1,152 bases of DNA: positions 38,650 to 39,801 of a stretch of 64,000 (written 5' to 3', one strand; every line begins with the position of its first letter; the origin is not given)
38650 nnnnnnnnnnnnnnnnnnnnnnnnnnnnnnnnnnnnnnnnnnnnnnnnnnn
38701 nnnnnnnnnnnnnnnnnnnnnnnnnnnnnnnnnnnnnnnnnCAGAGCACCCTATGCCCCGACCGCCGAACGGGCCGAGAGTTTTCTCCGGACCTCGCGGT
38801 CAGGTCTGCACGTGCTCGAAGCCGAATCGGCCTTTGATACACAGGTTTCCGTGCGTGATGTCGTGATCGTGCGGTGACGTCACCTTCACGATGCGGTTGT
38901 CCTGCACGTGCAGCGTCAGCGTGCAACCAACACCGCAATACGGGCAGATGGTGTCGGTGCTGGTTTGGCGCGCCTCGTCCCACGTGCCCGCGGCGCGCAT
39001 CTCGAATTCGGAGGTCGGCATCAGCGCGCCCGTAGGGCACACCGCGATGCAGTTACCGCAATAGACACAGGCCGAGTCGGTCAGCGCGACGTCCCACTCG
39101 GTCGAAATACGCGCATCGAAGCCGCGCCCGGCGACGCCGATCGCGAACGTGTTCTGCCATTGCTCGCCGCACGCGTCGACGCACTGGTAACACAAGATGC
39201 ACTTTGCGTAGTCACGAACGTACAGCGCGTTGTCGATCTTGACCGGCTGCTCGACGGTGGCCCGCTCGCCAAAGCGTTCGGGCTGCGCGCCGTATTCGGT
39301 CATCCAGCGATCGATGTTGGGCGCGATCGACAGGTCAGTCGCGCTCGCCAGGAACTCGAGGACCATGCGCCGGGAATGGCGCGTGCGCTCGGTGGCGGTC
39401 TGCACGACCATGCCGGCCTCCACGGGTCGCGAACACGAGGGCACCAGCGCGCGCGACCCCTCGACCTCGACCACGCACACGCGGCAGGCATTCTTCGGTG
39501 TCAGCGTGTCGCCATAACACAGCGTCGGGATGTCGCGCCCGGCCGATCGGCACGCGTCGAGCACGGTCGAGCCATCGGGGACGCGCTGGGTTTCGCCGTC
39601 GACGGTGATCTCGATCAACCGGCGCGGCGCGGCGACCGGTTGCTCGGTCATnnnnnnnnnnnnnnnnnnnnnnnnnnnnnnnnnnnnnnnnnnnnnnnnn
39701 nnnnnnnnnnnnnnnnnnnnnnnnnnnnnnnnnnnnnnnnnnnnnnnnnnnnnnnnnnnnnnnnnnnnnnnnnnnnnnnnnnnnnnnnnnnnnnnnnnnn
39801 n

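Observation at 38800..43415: Formate dehydrogenase alpha subunit split at the Fe4S4/MopB junction and encoded in permuted order around a NuoE-NuoF fusion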

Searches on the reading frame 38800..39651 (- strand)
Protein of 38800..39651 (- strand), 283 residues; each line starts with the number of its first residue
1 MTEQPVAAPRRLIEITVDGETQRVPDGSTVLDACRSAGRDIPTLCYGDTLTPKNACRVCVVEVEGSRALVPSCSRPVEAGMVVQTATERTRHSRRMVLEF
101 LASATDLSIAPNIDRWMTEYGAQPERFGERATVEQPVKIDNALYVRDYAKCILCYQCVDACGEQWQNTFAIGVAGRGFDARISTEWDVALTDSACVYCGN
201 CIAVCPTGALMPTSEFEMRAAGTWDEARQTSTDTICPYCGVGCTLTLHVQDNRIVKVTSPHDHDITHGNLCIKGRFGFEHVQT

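Call 5: search_protein_families(library=pfam, proteins=[window:38800-39651:-])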
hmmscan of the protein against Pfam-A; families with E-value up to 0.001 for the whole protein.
window:38800-39651:- (283 aa): 11 families
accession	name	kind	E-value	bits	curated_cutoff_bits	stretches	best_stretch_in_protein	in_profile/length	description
PF13510.11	Fer2_4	-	9.8e-22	77.2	22.8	1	11-87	2-81/82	2Fe-2S iron-sulfur cluster binding domain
PF04879.21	Molybdop_Fe4S4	-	1.1e-20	73.8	22.7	1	231-282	3-54/55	Molybdopterin oxidoreductase Fe4S4 domain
PF12838.12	Fer4_7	-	2.5e-10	41.1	27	1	150-209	1-52/52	4Fe-4S dicluster domain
PF22117.2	Fer4_Nqo3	-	1.3e-08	35.3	27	1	148-210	8-66/67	NADH-quinone oxidoreductase subunit 3, ferredoxin-like domain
PF00037.32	Fer4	-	1.3e-07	31.6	21.1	1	193-210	6-23/24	4Fe-4S binding domain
PF13187.11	Fer4_9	-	1.9e-05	25.1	27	0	137-164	26-50/52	4Fe-4S dicluster domain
PF13237.11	Fer4_10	-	3e-05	24.3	25.5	1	145-206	3-53/53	4Fe-4S dicluster domain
PF13484.11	Fer4_16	-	9.3e-05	23.6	30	0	195-228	2-34/66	4Fe-4S double cluster binding domain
PF13746.11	Fer4_18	-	0.00019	22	27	0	192-208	58-74/114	4Fe-4S dicluster domain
PF12837.12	Fer4_6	-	0.00044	20.5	25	0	146-163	4-21/24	4Fe-4S binding domain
PF14697.11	Fer4_21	-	0.00063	20.3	35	1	148-208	5-55/59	4Fe-4S dicluster domain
